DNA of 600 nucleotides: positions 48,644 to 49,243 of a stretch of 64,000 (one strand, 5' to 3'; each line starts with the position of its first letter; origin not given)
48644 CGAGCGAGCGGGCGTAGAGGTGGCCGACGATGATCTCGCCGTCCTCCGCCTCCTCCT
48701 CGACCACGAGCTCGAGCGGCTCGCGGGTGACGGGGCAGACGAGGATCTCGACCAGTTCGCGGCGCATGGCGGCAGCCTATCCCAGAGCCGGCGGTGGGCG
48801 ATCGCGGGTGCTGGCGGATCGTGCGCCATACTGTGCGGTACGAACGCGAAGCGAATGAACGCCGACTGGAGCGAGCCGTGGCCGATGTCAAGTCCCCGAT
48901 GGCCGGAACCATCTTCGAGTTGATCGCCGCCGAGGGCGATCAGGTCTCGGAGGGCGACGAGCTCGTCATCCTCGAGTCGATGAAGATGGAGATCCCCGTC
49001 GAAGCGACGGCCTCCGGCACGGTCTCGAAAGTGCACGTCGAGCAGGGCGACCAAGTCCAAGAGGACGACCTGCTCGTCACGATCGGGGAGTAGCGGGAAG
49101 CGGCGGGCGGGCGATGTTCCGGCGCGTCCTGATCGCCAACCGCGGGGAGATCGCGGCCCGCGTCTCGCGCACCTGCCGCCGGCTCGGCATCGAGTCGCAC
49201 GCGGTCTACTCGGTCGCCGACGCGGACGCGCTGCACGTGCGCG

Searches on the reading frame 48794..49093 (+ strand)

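Call 95: search_protein_families(library=pfam, proteins=[window:48794-49093:+], max_evalue=0.001)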
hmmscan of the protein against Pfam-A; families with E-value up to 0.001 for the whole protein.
window:48794-49093:+ (99 aa): 6 families
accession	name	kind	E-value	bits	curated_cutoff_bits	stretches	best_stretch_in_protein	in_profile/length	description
PF00364.28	Biotin_lipoyl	-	4.9e-21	74.8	22.1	1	31-97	2-73/73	Biotin-requiring enzyme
PF13533.13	Biotin_lipoyl_2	-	2.4e-11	43.6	29.8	1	68-97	2-31/32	Biotin-lipoyl like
PF16576.10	HlyD_D23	-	2.8e-08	33.7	30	0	63-98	105-140/214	Barrel-sandwich domain of CusB or HlyD membrane-fusion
PF13437.12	HlyD_3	-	1.2e-06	29.6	22.2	0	32-63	2-33/106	HlyD family secretion protein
PF00358.26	PTS_EIIA_1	-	4e-05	23.7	27.2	0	36-64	79-107/127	phosphoenolpyruvate-dependent sugar phosphotransferase system, EIIA 1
PF01597.25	GCV_H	-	0.00064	20.1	22.2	0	29-82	22-76/122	Glycine cleavage H-protein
